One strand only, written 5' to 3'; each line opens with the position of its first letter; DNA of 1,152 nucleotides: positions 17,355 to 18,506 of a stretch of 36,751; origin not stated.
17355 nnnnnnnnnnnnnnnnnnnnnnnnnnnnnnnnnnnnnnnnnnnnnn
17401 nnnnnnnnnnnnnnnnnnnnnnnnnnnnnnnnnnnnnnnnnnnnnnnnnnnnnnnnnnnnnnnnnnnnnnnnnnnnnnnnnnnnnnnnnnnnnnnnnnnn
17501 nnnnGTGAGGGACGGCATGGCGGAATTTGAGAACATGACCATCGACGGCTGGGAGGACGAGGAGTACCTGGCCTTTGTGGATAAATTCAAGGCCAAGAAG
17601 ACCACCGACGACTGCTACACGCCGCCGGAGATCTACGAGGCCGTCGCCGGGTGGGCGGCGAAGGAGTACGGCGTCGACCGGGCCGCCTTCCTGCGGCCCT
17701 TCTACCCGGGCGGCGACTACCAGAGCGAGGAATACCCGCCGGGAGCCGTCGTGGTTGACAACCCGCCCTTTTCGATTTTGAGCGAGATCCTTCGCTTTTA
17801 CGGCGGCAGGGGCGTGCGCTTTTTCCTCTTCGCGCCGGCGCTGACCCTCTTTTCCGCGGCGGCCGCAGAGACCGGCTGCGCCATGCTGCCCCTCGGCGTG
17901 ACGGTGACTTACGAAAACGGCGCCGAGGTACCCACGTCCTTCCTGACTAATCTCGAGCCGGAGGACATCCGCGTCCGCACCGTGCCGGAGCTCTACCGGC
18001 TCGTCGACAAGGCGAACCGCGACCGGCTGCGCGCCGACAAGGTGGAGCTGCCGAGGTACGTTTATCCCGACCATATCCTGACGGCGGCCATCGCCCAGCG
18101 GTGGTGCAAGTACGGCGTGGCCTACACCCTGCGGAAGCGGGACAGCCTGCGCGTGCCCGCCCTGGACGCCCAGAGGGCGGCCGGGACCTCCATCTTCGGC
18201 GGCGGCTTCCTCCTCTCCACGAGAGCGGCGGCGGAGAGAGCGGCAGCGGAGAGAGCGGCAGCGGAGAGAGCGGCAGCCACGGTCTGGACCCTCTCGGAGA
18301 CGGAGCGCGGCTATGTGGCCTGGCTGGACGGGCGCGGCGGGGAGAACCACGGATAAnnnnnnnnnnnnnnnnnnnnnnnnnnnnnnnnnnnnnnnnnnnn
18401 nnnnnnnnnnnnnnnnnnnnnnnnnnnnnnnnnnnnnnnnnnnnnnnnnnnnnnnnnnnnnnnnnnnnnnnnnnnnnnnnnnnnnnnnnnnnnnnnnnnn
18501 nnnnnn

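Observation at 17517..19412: Methyltransferase-like gene plus GT4 glycosyltransferase inserted between terS and terL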

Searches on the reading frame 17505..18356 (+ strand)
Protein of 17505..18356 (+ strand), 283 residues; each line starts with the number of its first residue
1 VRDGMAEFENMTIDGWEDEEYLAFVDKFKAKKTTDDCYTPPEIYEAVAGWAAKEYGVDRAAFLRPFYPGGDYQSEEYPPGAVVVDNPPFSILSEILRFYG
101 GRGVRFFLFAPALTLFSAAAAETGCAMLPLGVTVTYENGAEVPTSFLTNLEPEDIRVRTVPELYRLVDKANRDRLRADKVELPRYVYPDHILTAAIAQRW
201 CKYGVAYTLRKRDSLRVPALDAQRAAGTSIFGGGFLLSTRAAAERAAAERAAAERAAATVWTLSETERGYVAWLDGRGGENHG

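Call 3: search_protein_families(library=pfam, proteins=[window:17505-18356:+], max_evalue=0.01)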
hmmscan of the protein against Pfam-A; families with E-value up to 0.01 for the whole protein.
window:17505-18356:+ (283 aa): 0 families

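Call 4: search_protein_families(library=phrogs, proteins=[window:17505-18356:+], max_evalue=0.01)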
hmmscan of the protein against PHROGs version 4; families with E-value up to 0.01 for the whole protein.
window:17505-18356:+ (283 aa): 1 family
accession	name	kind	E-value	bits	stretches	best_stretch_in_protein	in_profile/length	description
phrog_21498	-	unknown function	1e-80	272.1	1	5-271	7-265/270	-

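Call 5: search_protein_families(library=ncbifam, proteins=[window:17505-18356:+], max_evalue=1)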
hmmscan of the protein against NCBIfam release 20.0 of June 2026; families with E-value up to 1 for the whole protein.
window:17505-18356:+ (283 aa): 0 families

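Call 6: search_solved_structures(query=window:17505-18356:+, max_evalue=10, show_alignments=3)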
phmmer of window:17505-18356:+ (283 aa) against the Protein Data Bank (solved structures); distinct sequences matched with E-value up to 10: 6.
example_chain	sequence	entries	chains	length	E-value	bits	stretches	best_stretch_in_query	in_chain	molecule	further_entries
5ne4_1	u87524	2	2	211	0.23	14.2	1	180-242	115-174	O PanAsia VP1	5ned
5ner_1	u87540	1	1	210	0.64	12.7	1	181-242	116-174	O PanAsia VP1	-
5nem_1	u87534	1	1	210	0.81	12.4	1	180-242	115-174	O PanAsia VP1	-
7d3k_1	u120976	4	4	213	0.94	12.2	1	181-242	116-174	O/TIBET/99 VP1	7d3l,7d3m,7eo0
23it_1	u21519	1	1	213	1.3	11.7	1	181-242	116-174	VP1 of capsid protein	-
6yba_W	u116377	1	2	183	3.5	10.3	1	207-278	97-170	Pre-histone-like nucleoprotein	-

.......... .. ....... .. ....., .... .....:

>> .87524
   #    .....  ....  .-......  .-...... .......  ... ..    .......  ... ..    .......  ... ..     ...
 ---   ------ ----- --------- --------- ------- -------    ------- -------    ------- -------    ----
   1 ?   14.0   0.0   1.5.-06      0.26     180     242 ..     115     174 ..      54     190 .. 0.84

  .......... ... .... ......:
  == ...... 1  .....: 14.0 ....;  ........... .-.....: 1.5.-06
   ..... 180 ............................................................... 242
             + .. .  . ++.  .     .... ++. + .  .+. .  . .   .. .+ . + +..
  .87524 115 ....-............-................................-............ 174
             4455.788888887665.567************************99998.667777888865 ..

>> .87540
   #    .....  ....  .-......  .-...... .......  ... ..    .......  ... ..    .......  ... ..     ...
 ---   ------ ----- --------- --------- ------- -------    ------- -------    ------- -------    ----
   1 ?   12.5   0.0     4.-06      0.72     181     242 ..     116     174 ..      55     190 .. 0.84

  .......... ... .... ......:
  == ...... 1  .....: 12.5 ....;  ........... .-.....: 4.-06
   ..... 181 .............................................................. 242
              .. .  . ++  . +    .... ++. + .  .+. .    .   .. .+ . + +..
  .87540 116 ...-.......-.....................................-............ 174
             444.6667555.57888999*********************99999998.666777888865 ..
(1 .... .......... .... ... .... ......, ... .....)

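Call 8: find_homologous_proteins(query=window:17505-18356:+, max_evalue=0.001)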
Query window:17505-18356:+ (283 aa): 8000 proteins with E <= 0.001 among 8000 candidates; the best 120 are listed.
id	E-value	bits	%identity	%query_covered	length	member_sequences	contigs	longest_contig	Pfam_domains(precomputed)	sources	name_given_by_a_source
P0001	6.1e-180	615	98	99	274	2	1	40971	-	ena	-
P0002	5.9e-134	464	74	97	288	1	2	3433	-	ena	-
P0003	7.7e-129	447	71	97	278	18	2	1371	-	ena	-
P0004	6.8e-128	444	72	95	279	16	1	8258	-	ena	-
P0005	3.3e-127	442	69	99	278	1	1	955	-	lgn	-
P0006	6.4e-127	441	70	97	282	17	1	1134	-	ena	-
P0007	9.2e-127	440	70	98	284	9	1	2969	-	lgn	-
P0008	1.0e-121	424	69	96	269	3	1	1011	-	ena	-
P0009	4.3e-121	422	67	98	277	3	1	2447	-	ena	-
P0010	6.0e-121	421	69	93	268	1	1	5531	-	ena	-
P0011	1.2e-120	420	72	95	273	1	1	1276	-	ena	-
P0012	6.0e-120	418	69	96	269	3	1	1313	-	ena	-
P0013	1.1e-119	417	69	97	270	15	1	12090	-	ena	-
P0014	1.7e-118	413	69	96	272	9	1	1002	-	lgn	-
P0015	4.4e-118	412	67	96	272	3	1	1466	-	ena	-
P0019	4.8e-116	405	68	96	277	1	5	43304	-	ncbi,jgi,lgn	jgi:hypothetical protein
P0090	9.7e-102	358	63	97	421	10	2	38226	PF02195.27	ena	-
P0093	2.0e-101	357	64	93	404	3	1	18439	PF02195.27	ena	-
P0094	4.1e-101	356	65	94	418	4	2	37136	PF02195.27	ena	-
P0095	6.8e-101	356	65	91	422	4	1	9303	PF02195.27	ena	-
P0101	5.6e-100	353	65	77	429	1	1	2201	PF02195.27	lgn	-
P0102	7.5e-100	352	64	91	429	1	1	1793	PF02195.27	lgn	-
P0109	7.0e-99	349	58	93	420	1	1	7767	PF02195.27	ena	-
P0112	1.2e-98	348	63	93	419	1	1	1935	PF02195.27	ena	-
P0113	1.6e-98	348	62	94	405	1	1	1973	PF02195.27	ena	-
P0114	2.0e-98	347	61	94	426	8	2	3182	PF02195.27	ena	-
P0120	4.8e-98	346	62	92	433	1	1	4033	PF02195.27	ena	-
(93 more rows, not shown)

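Call 9: search_dna_similar(query=window:17505-18356:+, collection=phages, mode=protein, max_rows=30)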
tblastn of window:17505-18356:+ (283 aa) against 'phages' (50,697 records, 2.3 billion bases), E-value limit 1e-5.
Records with a match: 12; places in all: 12; records where one place covers at least 80% of the query: 5.
Best place of each record, by identity: <60% 12.
By first word of the organism name: Bacteroides 3; Bacteriophage 3; Porphyromonas 2; Eggerthella 2; Caudoviricetes 2.
By host as written in the record: - 3; Bacteroides fragilis DA698 2; Eggerthella lenta DSM 15644 2; Methanomassiliicoccales 2; Bacteroides fragilis 1; Porphyromonas gingivalis 381OKJP 1; Porphyromonas gingivalis WW2885 1.
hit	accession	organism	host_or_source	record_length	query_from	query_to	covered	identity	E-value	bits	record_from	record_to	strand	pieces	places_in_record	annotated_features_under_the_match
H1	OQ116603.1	Bacteroides phage vB_BfrS_UZM3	Bacteroides fragilis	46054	19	274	90%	49.8%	2e-50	184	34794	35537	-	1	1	methyltransferase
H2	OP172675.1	Bacteroides phage BF698P1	Bacteroides fragilis DA698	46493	19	274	90%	47.7%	1e-50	184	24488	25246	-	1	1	hypothetical protein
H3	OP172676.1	Bacteroides phage BF698P3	Bacteroides fragilis DA698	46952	19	274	90%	47.7%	1e-50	184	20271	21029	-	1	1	hypothetical protein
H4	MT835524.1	Bacteriophage sp.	human fecal samples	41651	3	238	83%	49.4%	3e-59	208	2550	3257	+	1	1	record has no annotation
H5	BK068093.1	Porphyromonas phage phage012a_381OKJP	Porphyromonas gingivalis 381OKJP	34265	19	274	90%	44.7%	6e-49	179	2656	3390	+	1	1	methyltransferase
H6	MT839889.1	Bacteriophage sp.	human fecal samples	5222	17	239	79%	50.2%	2e-56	201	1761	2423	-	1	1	record has no annotation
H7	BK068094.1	Porphyromonas phage phage013a_WW2885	Porphyromonas gingivalis WW2885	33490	18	238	78%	47.5%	2e-43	163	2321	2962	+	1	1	methyltransferase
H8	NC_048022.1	Eggerthella phage PMBT5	Eggerthella lenta DSM 15644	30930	20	238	77%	41.6%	2e-47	174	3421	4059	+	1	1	hypothetical protein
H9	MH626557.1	Eggerthella phage PMBT5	Eggerthella lenta DSM 15644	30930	20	238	77%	41.6%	2e-47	174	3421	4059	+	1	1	type I R/M methyltransferase subunit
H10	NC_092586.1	Caudoviricetes sp. vir215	Methanomassiliicoccales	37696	15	238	79%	40.4%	1e-39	152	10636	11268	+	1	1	hypothetical protein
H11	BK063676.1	Caudoviricetes sp. vir215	Methanomassiliicoccales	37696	15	238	79%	40.4%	1e-39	152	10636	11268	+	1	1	hypothetical protein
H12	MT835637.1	Bacteriophage sp.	human fecal samples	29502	19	199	64%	40.1%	5e-27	115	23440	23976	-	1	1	record has no annotation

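Call 10: get_annotated_region(hit=H9, flank=5000)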
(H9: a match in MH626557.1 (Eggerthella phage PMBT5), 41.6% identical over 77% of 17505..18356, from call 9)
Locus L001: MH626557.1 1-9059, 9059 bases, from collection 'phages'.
description: Eggerthella phage PMBT5, complete genome.
organism: Eggerthella phage PMBT5 (NCBI taxid 2283015)
taxonomy: Viruses; Duplodnaviria; Heunggongvirae; Uroviricota; Caudoviricetes; Lentavirus; Lentavirus PMBT5
host: Eggerthella lenta DSM 15644; source: sewage; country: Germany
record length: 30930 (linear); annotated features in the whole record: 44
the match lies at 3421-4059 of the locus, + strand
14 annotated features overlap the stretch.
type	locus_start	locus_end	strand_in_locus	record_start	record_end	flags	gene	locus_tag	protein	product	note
CDS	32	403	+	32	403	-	-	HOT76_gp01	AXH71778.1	hypothetical protein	-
CDS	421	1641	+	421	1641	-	-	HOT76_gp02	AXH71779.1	terminase large subunit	-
CDS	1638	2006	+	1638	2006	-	-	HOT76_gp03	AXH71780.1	hypothetical protein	-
CDS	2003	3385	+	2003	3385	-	-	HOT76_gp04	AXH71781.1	portal protein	-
CDS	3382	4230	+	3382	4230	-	-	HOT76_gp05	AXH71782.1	type I R/M methyltransferase subunit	-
CDS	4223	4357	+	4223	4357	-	-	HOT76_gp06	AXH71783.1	hypothetical protein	-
CDS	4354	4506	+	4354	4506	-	-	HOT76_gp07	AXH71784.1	hypothetical protein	ARNA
CDS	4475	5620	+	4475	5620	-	-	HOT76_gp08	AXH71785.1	minor capsid protein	-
CDS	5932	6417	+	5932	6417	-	-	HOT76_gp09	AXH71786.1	repeat five residue protein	Repeat Five Residue (Rfr) protein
CDS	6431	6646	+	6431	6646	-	-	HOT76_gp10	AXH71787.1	hypothetical protein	-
CDS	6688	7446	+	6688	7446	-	-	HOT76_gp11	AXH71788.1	restriction alleviation protein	restriction alleviation protein Lar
CDS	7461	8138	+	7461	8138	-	-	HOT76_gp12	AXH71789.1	SHOCT domain-containing protein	-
CDS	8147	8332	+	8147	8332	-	-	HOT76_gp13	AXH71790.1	hypothetical protein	-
CDS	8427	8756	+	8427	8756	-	-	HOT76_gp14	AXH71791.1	hypothetical protein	-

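Call 11: get_annotated_region(hit=H5, flank=5000)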
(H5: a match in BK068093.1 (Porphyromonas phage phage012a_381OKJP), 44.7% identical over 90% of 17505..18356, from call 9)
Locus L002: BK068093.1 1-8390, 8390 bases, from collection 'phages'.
description: TPA_asm: Porphyromonas phage phage012a_381OKJP genomic sequence.
organism: Porphyromonas phage phage012a_381OKJP (NCBI taxid 3154102)
taxonomy: Viruses
host: Porphyromonas gingivalis 381OKJP; source: -; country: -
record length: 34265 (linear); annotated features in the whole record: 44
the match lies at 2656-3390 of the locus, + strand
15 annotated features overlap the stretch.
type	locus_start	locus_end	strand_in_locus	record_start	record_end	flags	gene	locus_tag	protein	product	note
CDS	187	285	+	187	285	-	-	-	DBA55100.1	hypothetical protein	-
CDS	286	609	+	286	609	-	-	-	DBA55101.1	hypothetical protein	-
CDS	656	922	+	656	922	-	-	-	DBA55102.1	hypothetical protein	-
CDS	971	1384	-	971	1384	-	-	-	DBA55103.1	hypothetical protein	-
CDS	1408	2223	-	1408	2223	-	-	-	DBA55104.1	transcriptional repressor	-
CDS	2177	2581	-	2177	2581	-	-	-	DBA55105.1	hypothetical protein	-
CDS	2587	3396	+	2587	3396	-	-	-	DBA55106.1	methyltransferase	-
CDS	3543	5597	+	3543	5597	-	-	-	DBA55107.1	transposase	-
CDS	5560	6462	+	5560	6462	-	-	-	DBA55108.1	transposase activator, Mu B-like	-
CDS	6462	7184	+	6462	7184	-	-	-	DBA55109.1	ATPase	-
CDS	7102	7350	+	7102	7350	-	-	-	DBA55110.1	hypothetical protein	-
CDS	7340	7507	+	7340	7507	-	-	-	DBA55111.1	hypothetical protein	-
CDS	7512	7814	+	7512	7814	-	-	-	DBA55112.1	hypothetical protein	-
CDS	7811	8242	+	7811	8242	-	-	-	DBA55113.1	hypothetical protein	-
CDS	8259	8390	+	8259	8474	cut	-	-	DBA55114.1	hypothetical protein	-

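Call 12: get_annotated_region(hit=H1, flank=5000)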
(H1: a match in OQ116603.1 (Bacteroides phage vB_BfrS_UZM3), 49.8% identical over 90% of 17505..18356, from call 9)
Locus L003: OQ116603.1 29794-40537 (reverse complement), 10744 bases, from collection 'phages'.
description: Bacteroides phage vB_BfrS_UZM3, complete genome.
organism: Bacteroides phage vB_BfrS_UZM3 (NCBI taxid 3017780)
taxonomy: Viruses; Duplodnaviria; Heunggongvirae; Uroviricota; Caudoviricetes
host: Bacteroides fragilis; source: -; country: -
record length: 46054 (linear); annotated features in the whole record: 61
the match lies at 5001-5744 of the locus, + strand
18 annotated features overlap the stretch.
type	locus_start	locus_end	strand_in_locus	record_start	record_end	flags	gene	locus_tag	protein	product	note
CDS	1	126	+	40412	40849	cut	-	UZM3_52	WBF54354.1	hypothetical protein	-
CDS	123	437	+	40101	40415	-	-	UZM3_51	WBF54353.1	hypothetical protein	-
CDS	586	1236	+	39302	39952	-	-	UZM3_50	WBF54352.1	hypothetical protein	-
CDS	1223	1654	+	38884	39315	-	-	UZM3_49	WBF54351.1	homing endonuclease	-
CDS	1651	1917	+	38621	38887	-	-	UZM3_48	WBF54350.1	homing endonuclease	-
CDS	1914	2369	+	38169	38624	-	-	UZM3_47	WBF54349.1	single stranded DNA-binding protein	-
CDS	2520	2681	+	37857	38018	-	-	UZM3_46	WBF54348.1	hypothetical protein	-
CDS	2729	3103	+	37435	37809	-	-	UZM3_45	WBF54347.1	hypothetical protein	-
CDS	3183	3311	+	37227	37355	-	-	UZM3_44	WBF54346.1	hypothetical protein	-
CDS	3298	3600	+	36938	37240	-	-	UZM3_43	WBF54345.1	hypothetical protein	-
CDS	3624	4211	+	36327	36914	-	-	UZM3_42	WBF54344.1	DNA helicase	-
CDS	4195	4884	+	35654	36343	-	-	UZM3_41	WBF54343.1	nucleotide kinase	-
CDS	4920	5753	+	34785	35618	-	-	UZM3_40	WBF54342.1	methyltransferase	-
CDS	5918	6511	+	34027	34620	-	-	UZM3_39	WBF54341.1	Rnase E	-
CDS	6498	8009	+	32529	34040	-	-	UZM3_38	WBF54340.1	terminase large subunit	-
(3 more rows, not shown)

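Call 18: find_encoding_contigs(protein=P0001, flank=10000, max_places=3)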
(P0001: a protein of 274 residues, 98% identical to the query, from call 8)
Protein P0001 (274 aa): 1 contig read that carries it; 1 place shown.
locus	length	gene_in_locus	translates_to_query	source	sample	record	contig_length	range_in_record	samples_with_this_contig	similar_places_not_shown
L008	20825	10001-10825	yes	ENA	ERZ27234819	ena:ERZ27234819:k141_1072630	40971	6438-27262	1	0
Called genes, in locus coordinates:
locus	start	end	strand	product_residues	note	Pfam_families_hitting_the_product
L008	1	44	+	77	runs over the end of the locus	PF12728:HTH_17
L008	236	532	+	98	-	PF22253:DUF6948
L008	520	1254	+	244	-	-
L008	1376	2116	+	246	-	-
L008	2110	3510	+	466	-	PF00772:DnaB, PF13481:AAA_25, PF03796:DnaB_C, PF06745:ATPase (weak)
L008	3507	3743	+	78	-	-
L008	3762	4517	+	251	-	PF00142:Fer4_NifH (faint), PF01656:CbiA, PF09140:MipZ (weak), PF13614:AAA_31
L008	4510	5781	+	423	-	PF02195:ParB_N (weak)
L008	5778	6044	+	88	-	-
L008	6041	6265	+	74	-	-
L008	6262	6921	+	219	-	-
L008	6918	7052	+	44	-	-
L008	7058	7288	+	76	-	-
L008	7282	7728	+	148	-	-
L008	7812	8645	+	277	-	PF23343:REP_ORF2-G2P (weak)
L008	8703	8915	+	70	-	PF14205:Cys_rich_KTR (weak)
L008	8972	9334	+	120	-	-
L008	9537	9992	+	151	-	PF05119:Terminase_4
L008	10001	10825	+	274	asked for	-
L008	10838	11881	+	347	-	PF13692:Glyco_trans_1_4 (weak), PF00534:Glycos_transf_1 (weak)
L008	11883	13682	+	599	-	PF03354:TerL_ATPase, PF20441:TerL_nuclease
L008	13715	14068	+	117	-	PF05521:Phage_HCP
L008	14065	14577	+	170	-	-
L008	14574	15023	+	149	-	-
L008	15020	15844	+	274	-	PF00574:CLP_protease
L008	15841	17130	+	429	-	PF04860:Phage_portal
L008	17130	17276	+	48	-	-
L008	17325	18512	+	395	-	PF05065:Phage_capsid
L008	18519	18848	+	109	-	-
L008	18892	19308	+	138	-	PF06199:Phage_tail_2, PF16461:Phage_TTP_12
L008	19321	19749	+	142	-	-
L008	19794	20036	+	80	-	-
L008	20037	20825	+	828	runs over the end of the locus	-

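Call 20: find_encoding_contigs(protein=P0019, flank=8000, max_places=4)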
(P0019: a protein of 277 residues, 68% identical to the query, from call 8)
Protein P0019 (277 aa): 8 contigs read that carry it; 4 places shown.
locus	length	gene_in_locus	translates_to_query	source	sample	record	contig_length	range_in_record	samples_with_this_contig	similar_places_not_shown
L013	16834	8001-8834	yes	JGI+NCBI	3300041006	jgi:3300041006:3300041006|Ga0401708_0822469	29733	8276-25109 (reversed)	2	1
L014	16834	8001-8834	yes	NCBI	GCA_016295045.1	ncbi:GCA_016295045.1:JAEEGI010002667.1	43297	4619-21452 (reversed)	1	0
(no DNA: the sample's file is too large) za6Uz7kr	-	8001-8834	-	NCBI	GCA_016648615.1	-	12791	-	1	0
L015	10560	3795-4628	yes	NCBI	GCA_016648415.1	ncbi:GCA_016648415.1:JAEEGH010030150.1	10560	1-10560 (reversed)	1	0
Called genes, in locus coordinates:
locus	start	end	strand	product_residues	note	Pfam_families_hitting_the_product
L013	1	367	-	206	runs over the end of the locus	-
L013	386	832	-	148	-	PF13560:HTH_31, PF01381:HTH_3, PF04545:Sigma70_r4 (faint), PF12844:HTH_19, PF13443:HTH_26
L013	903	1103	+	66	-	-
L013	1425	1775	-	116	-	-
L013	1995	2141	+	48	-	-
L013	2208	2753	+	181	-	PF08774:VRR_NUC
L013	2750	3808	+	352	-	PF15978:TnsD (faint), PF13384:HTH_23 (faint), PF06056:Terminase_5 (faint), PF02796:HTH_7 (faint), PF13518:HTH_28 (faint), PF13936:HTH_38 (faint), PF08281:Sigma70_r4_2 (faint), PF13551:HTH_29 (faint)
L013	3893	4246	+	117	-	-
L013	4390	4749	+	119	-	-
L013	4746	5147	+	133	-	-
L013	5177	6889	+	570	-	PF14284:PcfJ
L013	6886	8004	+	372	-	PF11300:DUF3102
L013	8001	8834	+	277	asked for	-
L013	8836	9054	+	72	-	-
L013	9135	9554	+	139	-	-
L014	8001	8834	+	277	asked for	-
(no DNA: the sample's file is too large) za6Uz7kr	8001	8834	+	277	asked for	-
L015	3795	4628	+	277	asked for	-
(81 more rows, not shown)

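Call 29: search_protein_representatives(protein=window:17505-18356:+)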
Query: 283 residues. Proteins with E-value up to 0.001 (for the whole library): 1742; up to 1e-10: 1313; up to 1e-30: 768. The best 150 are listed.
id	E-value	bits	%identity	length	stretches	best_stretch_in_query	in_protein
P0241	3.6e-88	312.1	59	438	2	14-258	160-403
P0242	2.1e-87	309.6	59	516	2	8-258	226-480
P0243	2.8e-87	309.2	60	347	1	17-277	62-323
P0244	2.3e-85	302.9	57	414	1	16-259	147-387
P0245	1.8e-83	296.7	54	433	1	16-273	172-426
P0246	2.6e-83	296.2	55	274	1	4-274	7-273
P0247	1.0e-82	294.2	52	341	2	18-269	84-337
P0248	6.1e-82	291.7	57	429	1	18-272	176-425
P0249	9.3e-81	287.8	55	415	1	4-271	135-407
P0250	6.0e-80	285.2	56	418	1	16-278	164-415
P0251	7.5e-80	284.9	52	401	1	18-277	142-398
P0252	4.4e-77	275.8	57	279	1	18-275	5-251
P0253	3.0e-76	273.0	54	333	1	16-237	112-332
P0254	1.1e-75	271.1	53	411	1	10-271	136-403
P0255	1.4e-74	267.6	51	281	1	19-277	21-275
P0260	4.5e-73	262.6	48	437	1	17-274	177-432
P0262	1.6e-72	260.8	48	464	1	16-271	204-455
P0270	3.5e-70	253.1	49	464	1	18-275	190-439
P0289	3.1e-65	236.9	48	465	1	5-254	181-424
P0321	1.2e-59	218.5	48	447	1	17-268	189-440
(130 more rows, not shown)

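Call 32: search_solved_structures(query=A1, max_evalue=10, show_alignments=4)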
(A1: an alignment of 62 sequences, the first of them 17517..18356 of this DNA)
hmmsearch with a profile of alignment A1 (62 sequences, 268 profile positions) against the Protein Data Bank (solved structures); distinct sequences matched with E-value up to 10: 8.
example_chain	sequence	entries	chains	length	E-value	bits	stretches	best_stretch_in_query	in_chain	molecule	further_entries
3pbl_A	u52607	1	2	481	0.58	12.6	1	74-115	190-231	D(3) dopamine receptor, Lysozyme chimera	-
7cmu_R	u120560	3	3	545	0.86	12.1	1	74-115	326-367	Soluble cytochrome b562,D(3) dopamine receptor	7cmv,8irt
9r42_R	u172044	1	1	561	0.89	12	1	74-115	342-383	Soluble cytochrome b562,D(3) dopamine receptor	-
9t7q_R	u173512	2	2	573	1.1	11.7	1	74-115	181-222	D(3) dopamine receptor,Dopamine 3 receptor | D(3) dopamine receptor,Lgbit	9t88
31bg_R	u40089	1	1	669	1.1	11.7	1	74-115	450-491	Green fluorescent protein,D(3) dopamine receptor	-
9f33_R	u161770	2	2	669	1.1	11.7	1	74-115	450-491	Green fluorescent protein,D(3) dopamine receptor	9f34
9t7p_R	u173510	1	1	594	1.2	11.6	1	74-115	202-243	D(3) dopamine receptor,Lgbit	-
6cm4_A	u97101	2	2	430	1.6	11.2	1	71-114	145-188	D(2) dopamine receptor, endolysin chimera | chimera of D(2) dopamine receptor and Endolysin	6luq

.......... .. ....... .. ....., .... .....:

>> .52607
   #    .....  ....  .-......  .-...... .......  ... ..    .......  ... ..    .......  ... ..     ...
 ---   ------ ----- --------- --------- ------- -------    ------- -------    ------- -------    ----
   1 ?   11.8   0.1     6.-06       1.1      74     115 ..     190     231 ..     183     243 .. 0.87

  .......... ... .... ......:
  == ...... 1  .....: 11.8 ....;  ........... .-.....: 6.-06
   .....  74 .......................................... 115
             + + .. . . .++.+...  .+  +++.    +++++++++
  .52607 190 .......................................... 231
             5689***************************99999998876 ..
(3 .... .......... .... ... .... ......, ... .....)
